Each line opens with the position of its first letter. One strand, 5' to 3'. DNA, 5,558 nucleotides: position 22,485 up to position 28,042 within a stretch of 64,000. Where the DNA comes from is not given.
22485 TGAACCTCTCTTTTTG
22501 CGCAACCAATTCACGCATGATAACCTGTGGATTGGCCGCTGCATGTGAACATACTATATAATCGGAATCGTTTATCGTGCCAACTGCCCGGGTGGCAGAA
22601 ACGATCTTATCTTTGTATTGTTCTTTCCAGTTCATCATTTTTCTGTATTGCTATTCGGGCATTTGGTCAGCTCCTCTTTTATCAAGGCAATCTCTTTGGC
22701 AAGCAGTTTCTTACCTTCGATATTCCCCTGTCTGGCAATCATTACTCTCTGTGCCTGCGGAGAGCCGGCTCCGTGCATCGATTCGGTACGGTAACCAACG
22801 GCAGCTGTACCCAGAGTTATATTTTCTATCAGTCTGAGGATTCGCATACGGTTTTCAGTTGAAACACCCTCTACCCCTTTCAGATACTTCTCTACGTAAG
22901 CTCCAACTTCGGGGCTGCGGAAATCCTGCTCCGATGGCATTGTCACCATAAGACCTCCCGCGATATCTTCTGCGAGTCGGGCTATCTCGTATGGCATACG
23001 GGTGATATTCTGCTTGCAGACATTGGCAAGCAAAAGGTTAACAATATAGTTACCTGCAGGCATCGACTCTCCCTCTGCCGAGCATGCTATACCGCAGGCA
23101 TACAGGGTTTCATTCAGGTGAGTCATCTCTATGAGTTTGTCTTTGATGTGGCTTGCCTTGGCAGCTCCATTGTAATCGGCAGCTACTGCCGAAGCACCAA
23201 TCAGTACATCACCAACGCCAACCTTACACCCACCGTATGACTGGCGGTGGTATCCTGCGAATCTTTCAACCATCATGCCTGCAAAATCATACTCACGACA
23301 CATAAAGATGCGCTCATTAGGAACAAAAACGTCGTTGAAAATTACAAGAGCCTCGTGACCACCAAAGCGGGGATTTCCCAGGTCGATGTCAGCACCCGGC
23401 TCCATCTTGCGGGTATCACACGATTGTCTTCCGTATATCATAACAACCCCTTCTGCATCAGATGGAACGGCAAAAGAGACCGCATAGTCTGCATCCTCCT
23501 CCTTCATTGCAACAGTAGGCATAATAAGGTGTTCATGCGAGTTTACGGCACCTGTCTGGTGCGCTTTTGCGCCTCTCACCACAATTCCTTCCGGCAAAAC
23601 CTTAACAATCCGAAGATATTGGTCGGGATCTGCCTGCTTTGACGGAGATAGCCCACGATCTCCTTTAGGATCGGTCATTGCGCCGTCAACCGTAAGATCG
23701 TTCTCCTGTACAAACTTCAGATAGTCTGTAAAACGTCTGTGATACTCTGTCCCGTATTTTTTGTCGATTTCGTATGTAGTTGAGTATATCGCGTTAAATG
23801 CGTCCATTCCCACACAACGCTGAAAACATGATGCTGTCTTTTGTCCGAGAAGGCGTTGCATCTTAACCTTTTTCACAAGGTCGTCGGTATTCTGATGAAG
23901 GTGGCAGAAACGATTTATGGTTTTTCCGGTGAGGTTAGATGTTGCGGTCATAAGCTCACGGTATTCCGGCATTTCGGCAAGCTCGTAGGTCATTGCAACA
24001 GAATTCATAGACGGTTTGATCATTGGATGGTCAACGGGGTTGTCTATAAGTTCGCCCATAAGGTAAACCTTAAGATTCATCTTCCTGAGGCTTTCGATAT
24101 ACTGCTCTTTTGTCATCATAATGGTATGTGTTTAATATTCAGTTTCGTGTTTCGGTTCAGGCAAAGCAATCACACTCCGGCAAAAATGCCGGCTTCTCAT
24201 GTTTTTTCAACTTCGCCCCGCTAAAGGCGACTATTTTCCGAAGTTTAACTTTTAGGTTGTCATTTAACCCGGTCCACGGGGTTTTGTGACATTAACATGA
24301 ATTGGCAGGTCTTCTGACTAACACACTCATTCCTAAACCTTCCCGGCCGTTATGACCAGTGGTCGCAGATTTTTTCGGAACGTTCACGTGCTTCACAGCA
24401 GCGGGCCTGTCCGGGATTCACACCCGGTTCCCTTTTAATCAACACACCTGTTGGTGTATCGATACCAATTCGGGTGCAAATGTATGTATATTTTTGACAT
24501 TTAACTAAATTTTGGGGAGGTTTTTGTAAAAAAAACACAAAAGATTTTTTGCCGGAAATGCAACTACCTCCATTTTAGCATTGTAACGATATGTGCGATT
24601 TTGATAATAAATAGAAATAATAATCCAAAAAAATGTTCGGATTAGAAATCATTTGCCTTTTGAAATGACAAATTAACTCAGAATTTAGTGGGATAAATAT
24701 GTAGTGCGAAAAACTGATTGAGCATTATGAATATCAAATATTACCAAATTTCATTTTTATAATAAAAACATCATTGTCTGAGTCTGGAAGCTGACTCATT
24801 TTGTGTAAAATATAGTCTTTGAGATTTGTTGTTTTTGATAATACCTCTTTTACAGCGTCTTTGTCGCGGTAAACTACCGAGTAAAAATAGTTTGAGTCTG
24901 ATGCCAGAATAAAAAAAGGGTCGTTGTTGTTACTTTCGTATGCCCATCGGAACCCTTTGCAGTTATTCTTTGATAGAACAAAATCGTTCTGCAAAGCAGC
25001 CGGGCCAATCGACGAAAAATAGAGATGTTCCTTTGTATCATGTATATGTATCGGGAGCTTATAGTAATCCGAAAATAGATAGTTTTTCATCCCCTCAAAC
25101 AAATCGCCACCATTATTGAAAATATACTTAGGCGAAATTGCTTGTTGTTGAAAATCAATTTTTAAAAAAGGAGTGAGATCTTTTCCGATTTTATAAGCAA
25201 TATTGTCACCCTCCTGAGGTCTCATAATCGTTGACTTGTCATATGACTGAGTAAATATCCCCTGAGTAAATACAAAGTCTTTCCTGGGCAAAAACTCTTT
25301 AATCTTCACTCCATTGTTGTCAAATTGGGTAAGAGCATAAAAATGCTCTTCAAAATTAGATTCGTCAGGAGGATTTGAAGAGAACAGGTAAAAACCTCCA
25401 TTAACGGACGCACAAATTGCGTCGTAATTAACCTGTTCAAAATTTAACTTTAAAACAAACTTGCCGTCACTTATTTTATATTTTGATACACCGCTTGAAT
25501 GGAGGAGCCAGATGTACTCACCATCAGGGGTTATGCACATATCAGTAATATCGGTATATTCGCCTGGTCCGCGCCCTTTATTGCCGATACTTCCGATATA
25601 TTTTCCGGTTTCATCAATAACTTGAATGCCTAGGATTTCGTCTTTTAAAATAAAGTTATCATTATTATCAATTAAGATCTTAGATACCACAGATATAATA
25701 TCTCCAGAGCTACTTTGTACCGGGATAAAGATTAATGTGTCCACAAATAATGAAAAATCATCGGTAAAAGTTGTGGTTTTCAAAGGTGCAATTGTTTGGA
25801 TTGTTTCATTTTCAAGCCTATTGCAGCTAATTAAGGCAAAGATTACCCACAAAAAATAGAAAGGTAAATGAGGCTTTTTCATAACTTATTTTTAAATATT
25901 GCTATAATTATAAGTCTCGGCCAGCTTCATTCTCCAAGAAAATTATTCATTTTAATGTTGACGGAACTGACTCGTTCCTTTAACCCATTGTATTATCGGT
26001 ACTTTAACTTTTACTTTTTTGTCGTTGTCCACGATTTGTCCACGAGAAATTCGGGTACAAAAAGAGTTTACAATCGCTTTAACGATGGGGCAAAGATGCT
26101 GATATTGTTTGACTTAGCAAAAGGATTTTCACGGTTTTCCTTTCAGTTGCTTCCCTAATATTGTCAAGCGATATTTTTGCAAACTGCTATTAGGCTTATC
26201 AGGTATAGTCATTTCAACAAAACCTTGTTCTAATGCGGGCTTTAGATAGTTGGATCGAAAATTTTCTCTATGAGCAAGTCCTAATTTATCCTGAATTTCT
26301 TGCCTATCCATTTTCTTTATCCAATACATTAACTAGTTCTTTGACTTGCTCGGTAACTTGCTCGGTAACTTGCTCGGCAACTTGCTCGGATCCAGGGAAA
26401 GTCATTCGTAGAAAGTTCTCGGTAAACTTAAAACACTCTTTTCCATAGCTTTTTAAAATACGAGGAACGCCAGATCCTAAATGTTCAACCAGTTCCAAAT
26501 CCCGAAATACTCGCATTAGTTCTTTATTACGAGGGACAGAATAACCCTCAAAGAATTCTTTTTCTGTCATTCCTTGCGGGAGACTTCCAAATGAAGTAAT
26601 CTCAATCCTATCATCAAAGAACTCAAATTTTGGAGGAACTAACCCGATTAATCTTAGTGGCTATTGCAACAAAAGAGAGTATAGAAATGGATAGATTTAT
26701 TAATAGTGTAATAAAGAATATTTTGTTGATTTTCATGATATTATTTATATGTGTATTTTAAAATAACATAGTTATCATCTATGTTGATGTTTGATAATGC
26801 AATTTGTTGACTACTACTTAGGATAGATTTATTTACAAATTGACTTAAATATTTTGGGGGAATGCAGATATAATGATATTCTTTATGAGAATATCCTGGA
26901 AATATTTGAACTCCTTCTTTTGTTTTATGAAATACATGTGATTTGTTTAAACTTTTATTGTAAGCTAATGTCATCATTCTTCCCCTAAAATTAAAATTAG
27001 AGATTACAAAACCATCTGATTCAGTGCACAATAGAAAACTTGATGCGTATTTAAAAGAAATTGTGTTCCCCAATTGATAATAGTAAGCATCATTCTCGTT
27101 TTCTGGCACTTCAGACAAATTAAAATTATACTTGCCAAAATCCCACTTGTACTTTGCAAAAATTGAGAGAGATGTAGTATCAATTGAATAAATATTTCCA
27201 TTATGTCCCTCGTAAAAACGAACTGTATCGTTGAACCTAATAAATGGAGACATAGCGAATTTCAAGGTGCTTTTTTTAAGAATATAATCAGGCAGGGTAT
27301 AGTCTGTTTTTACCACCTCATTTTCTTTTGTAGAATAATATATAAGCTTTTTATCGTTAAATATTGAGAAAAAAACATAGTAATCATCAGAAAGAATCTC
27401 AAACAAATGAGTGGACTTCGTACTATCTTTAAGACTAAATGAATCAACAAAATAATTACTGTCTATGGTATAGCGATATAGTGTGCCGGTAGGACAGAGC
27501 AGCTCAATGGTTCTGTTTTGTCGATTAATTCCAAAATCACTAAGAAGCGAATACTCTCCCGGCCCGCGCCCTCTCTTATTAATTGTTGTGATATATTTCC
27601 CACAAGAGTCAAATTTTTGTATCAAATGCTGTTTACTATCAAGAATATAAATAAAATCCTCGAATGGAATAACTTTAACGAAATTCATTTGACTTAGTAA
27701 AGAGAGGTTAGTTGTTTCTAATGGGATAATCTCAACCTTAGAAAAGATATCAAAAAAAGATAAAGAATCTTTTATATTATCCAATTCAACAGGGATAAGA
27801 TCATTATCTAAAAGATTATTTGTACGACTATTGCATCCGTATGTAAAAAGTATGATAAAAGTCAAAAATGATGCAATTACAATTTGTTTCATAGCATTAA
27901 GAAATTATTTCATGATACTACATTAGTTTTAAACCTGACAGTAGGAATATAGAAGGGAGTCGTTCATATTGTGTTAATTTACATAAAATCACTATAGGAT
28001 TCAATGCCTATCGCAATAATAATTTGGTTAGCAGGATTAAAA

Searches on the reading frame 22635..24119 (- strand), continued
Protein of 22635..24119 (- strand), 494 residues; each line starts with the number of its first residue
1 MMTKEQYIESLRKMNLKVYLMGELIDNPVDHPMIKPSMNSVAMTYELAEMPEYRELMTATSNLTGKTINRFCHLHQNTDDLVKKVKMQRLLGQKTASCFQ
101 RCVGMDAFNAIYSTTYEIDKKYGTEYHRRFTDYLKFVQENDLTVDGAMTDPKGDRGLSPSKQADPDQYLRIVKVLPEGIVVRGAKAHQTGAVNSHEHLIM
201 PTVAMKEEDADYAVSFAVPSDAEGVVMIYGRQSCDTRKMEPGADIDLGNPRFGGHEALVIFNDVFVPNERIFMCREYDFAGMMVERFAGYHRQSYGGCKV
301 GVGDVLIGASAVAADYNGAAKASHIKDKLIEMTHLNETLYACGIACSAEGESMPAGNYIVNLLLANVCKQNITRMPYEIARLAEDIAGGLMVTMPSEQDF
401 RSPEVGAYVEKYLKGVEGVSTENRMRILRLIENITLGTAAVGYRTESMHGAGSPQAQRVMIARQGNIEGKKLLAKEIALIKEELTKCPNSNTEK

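Call 66: find_encoding_contigs(protein=P0016, flank=10000, max_places=1)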
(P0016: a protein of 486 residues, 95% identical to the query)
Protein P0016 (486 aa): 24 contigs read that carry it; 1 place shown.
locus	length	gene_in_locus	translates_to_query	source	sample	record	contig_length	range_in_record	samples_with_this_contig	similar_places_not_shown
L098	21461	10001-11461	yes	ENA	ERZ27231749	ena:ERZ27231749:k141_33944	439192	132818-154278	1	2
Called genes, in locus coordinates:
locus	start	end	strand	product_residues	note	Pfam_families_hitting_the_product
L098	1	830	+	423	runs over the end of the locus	PF12704:MacB_PCD, PF02687:FtsX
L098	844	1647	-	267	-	PF00398:RrnaAD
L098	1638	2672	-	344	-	PF19580:Exo_endo_phos_3, PF03372:Exo_endo_phos (weak)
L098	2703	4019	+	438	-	PF01926:MMR_HSR1, PF02421:FeoB_N (weak), PF06071:YchF-GTPase_C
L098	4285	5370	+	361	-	PF15869:TolB_like (weak)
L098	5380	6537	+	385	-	PF17170:DUF5128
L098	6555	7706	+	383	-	PF17170:DUF5128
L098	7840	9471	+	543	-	PF02661:Fic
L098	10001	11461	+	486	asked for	PF11794:HpaB_N, PF03241:HpaB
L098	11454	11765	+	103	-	PF01106:NifU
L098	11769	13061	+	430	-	PF02550:AcetylCoA_hydro, PF13336:AcetylCoA_hyd_C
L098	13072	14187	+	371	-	PF00465:Fe-ADH, PF25137:ADH_Fe_C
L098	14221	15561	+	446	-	PF00171:Aldedh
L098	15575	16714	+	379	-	PF02771:Acyl-CoA_dh_N, PF02770:Acyl-CoA_dh_M, PF00441:Acyl-CoA_dh_1, PF08028:Acyl-CoA_dh_2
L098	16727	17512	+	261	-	PF01012:ETF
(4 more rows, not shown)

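Call 67: find_encoding_contigs(protein=P0012, flank=10000, max_places=1)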
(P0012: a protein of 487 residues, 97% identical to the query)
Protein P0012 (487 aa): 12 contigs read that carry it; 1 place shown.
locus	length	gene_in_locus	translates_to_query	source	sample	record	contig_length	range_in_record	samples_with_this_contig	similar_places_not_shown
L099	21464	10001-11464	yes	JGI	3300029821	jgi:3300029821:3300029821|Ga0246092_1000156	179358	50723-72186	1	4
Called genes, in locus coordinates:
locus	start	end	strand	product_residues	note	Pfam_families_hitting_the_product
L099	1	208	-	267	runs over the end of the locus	PF00398:RrnaAD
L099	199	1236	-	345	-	PF19580:Exo_endo_phos_3, PF03372:Exo_endo_phos (weak)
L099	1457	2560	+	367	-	PF01926:MMR_HSR1, PF02421:FeoB_N (weak), PF06071:YchF-GTPase_C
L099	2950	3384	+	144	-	-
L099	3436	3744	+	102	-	-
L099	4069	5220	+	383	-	PF17170:DUF5128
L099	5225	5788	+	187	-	-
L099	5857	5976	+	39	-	-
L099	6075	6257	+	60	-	-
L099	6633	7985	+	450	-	-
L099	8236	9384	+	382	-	PF17170:DUF5128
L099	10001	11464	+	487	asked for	PF11794:HpaB_N, PF03241:HpaB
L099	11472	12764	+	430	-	PF02550:AcetylCoA_hydro, PF13336:AcetylCoA_hyd_C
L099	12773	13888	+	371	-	PF00465:Fe-ADH, PF25137:ADH_Fe_C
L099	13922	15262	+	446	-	PF00171:Aldedh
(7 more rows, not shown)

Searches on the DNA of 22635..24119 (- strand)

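Call 17: search_rna_families(sources=[L001, L002, L003, L004, L005, L006, L007, L008, L012, L013, L015, L017, L018, L020], threshold=gathering)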
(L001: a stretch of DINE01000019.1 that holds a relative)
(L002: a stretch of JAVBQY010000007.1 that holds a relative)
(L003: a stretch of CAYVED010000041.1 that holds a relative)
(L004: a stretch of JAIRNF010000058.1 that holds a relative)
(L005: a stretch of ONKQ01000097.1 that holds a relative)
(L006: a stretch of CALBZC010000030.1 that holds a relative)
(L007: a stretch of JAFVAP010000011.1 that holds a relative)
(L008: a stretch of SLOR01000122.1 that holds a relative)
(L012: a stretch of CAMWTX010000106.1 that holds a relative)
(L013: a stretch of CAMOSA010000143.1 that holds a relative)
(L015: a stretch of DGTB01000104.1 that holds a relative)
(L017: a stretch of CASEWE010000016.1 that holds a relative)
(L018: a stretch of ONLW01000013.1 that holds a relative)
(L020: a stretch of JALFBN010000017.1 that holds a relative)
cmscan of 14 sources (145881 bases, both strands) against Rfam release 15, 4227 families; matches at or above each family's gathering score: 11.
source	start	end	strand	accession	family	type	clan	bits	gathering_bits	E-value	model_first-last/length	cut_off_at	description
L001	4712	4909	+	RF00174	Cobalamin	Cis-reg; riboswitch;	CL00101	115.1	31.5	8.8e-28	1-189/189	no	Cobalamin riboswitch aptamer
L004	4998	5182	+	RF00174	Cobalamin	Cis-reg; riboswitch;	CL00101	109.8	31.5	3e-26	1-189/189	no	Cobalamin riboswitch aptamer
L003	5037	5222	+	RF00174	Cobalamin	Cis-reg; riboswitch;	CL00101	106.7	31.5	2.3e-25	1-189/189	no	Cobalamin riboswitch aptamer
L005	10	189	+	RF00174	Cobalamin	Cis-reg; riboswitch;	CL00101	103.3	31.5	2.2e-24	1-189/189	no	Cobalamin riboswitch aptamer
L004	12000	12199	-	RF00174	Cobalamin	Cis-reg; riboswitch;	CL00101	92.2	31.5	3.1e-21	1-189/189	no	Cobalamin riboswitch aptamer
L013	1489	1701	+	RF00174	Cobalamin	Cis-reg; riboswitch;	CL00101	89.2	31.5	2.3e-20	1-189/189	no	Cobalamin riboswitch aptamer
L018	5481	5725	+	RF00174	Cobalamin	Cis-reg; riboswitch;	CL00101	71.6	31.5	2.5e-15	1-189/189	no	Cobalamin riboswitch aptamer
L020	5038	5255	+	RF00174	Cobalamin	Cis-reg; riboswitch;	CL00101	71.4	31.5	2.8e-15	1-189/189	no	Cobalamin riboswitch aptamer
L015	295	540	+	RF00174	Cobalamin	Cis-reg; riboswitch;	CL00101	71.1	31.5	3.6e-15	1-189/189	no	Cobalamin riboswitch aptamer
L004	249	322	+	RF00005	tRNA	Gene; tRNA;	CL00001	65.9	29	9.8e-12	1-71/71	no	tRNA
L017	12183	12255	+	RF00005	tRNA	Gene; tRNA;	CL00001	63.9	29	3.5e-11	1-71/71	no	tRNA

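Call 20: search_rna_families(sources=[L009, L010, L011, L014, L016, L019, L021, L022, L023, L024, L025, L026, L027, L030, L033, L039], threshold=gathering)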
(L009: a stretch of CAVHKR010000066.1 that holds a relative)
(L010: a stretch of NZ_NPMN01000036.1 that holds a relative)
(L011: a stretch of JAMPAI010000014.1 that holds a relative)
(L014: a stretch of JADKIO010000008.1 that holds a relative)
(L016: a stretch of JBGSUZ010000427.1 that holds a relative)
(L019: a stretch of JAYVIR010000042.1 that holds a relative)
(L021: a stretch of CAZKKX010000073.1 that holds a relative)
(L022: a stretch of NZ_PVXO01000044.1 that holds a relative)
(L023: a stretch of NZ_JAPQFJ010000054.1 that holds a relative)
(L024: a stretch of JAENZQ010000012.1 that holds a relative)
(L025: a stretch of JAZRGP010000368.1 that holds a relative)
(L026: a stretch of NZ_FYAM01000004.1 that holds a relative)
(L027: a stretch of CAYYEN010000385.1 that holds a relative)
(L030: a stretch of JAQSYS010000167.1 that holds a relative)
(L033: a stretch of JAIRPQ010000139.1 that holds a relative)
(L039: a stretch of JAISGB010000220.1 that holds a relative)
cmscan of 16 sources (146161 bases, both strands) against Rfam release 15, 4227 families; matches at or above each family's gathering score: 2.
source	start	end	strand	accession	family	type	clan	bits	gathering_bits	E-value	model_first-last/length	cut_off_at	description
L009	145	342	+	RF00174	Cobalamin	Cis-reg; riboswitch;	CL00101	95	31.5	5.1e-22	1-189/189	no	Cobalamin riboswitch aptamer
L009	7376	7449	+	RF00005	tRNA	Gene; tRNA;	CL00001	73.2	29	9.2e-14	1-71/71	no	tRNA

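Call 21: search_rna_families(sources=[L034, L040, L043, L046, L049, L051, L055, L059, L063, L070, L065, L078], threshold=gathering)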
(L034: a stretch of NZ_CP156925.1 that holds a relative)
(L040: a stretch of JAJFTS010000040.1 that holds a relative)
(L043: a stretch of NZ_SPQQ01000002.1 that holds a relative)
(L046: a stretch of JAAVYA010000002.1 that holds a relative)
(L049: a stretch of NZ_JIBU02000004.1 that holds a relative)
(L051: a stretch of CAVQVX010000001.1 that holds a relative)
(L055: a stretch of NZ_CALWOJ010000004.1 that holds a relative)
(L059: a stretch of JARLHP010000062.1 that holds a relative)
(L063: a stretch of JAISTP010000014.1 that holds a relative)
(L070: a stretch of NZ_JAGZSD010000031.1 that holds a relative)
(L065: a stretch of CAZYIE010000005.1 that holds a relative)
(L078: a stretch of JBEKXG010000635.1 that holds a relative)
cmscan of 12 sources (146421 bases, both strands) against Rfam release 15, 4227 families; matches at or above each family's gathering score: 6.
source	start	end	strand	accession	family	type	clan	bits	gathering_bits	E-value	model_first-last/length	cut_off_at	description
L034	1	2231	+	RF02541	LSU_rRNA_bacteria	Gene; rRNA;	CL00112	2145.4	50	0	773-2925/2925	5'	Bacterial large subunit ribosomal RNA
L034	13082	13154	+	RF00005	tRNA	Gene; tRNA;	CL00001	72.7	29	1.3e-13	1-71/71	no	tRNA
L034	13319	13391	+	RF00005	tRNA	Gene; tRNA;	CL00001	66.6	29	6.2e-12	1-71/71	no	tRNA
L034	13166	13238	+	RF00005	tRNA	Gene; tRNA;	CL00001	66.4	29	7e-12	1-71/71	no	tRNA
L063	7839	7911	+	RF00005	tRNA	Gene; tRNA;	CL00001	66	29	8.8e-12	1-71/71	no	tRNA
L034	13243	13314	+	RF00005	tRNA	Gene; tRNA;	CL00001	64.7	29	2e-11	1-71/71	no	tRNA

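Call 47: search_rna_families(sources=[L081, L082, L084, L085, L087, L089, L090, L091, L092, L093, L094, L095, L096, L097], threshold=gathering)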
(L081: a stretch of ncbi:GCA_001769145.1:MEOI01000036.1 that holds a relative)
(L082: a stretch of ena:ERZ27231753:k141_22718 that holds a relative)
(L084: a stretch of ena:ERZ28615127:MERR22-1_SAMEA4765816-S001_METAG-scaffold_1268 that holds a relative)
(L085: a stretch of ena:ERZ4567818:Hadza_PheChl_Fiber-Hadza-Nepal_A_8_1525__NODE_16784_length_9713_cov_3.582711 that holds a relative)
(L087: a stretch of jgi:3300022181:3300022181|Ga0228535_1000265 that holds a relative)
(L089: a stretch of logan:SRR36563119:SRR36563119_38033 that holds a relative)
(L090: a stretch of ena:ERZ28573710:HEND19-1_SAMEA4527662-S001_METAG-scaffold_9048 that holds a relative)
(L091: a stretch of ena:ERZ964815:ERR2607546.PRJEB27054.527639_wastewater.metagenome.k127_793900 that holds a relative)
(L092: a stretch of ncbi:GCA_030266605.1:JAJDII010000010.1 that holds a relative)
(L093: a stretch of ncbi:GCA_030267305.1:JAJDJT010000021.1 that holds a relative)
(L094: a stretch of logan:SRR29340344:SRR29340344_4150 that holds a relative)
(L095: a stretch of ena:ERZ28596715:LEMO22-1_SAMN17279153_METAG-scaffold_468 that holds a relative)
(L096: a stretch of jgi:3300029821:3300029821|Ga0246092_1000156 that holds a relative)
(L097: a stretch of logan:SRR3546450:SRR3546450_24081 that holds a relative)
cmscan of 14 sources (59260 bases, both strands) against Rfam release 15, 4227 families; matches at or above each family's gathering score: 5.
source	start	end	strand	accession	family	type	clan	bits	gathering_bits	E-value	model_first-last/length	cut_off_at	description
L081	1136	1333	+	RF00174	Cobalamin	Cis-reg; riboswitch;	CL00101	116.1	31.5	1.8e-28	1-189/189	no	Cobalamin riboswitch aptamer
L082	1136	1333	+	RF00174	Cobalamin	Cis-reg; riboswitch;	CL00101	116.1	31.5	1.8e-28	1-189/189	no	Cobalamin riboswitch aptamer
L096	1134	1333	+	RF00174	Cobalamin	Cis-reg; riboswitch;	CL00101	113.3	31.5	1.2e-27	1-189/189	no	Cobalamin riboswitch aptamer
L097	1134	1333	+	RF00174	Cobalamin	Cis-reg; riboswitch;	CL00101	113.3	31.5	1.2e-27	1-189/189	no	Cobalamin riboswitch aptamer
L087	4063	4136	-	RF00005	tRNA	Gene; tRNA;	CL00001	66.1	29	3.4e-12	1-71/71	no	tRNA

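Call 70: search_rna_families(sources=[L047, L048, L057, L028, L029, L031, L032, L035, L036, L037, L038, L042, L045, L058, L052], threshold=gathering)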
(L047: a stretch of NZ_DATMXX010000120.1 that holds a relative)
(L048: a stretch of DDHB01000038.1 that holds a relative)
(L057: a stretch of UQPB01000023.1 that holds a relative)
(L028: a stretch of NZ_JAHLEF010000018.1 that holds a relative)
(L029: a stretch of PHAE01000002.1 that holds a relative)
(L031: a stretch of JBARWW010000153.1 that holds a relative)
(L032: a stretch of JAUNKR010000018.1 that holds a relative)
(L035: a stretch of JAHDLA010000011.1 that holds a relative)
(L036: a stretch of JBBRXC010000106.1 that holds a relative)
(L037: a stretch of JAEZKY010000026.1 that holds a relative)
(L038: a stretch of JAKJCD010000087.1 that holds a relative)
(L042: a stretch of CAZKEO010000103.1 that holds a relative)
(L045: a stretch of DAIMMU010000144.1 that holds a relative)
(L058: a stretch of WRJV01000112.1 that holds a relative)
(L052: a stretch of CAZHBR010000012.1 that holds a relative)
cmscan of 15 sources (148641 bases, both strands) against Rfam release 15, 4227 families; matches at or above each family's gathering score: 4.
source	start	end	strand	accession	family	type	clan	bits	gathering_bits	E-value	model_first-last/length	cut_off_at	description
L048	11772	11969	+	RF00174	Cobalamin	Cis-reg; riboswitch;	CL00101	98.8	31.5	4.3e-23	1-189/189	no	Cobalamin riboswitch aptamer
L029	4044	4145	-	RF00059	TPP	Cis-reg; riboswitch;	-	67.4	54.3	1e-10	1-105/105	no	TPP riboswitch aptamer (THI element)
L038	1261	1372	-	RF00059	TPP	Cis-reg; riboswitch;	-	64.4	54.3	5.6e-10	1-105/105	no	TPP riboswitch aptamer (THI element)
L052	244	366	-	RF00059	TPP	Cis-reg; riboswitch;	-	63.1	54.3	1.2e-09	1-105/105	no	TPP riboswitch aptamer (THI element)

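Call 75: search_rna_families(sources=[L041, L044, L050, L053, L054, L056, L060, L061, L062, L064, L066], threshold=gathering)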
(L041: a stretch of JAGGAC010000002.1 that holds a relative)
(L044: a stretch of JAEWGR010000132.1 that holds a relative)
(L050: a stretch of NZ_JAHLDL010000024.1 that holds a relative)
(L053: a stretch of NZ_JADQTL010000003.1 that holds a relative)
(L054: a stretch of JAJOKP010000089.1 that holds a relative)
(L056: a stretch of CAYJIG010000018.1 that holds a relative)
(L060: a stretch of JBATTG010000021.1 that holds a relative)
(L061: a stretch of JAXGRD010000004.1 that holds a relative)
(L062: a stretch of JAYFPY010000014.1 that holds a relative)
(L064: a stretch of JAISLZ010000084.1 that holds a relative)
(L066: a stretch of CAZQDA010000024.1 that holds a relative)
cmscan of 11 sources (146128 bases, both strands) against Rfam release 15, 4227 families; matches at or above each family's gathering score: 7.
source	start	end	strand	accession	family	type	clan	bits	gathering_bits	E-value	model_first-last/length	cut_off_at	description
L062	3158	3257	+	RF00059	TPP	Cis-reg; riboswitch;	-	68.3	54.3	6e-11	1-105/105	no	TPP riboswitch aptamer (THI element)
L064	11683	11753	+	RF00005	tRNA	Gene; tRNA;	CL00001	68.2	29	2.3e-12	1-71/71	no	tRNA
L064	11532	11603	+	RF00005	tRNA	Gene; tRNA;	CL00001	65.7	29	1.1e-11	1-71/71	no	tRNA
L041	9943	10028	+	RF01998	group-II-D1D4-1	Intron;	CL00102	64.8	35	5.5e-09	1-84/84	no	Group II catalytic intron D1-D4-1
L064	11097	11170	+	RF00005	tRNA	Gene; tRNA;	CL00001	64.5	29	2.4e-11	1-71/71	no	tRNA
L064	11377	11449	+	RF00005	tRNA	Gene; tRNA;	CL00001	63.5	29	4.5e-11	1-71/71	no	tRNA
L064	11212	11286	+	RF00005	tRNA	Gene; tRNA;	CL00001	62.8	29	7e-11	1-71/71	no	tRNA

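Call 76: search_rna_families(sources=[L067, L068, L069, L071, L072, L073, L074, L075, L076, L077, L079, L080], threshold=gathering)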
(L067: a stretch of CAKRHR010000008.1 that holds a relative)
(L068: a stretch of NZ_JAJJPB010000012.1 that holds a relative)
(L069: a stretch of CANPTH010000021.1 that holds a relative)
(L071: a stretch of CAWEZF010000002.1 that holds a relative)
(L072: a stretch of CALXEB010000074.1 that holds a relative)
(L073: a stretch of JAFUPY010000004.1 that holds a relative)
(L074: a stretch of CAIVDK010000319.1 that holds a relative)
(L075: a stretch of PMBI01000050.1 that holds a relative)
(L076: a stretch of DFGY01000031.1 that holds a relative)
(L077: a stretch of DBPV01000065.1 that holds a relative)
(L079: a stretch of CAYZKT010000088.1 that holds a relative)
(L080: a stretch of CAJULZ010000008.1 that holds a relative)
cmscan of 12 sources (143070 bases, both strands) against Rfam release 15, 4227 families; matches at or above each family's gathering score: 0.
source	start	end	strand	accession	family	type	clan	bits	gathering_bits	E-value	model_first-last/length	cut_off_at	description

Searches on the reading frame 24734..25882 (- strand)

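Call 39: search_protein_families(library=pfam, proteins=[window:24734-25882:-])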
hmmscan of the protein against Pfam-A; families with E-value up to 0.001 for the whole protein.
window:24734-25882:- (382 aa): 2 families
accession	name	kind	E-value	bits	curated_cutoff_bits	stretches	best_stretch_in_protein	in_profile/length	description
PF17170.10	DUF5128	-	1.3e-15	57.9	22.9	1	30-288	11-270/321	6-bladed beta-propeller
PF16288.11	DUF4934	-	5.9e-05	23.6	27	1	44-142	4-100/102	Domain of unknown function (DUF4934)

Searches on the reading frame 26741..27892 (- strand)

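Call 39: search_protein_families(library=pfam, proteins=[window:26741-27892:-])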
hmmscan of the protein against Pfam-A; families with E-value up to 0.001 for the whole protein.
window:26741-27892:- (383 aa): 2 families
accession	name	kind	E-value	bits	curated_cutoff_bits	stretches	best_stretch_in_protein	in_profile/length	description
PF17170.10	DUF5128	-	8.1e-33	114.4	22.9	1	36-328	14-301/321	6-bladed beta-propeller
PF16288.11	DUF4934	-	3.6e-05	24.2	27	1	48-141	5-94/102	Domain of unknown function (DUF4934)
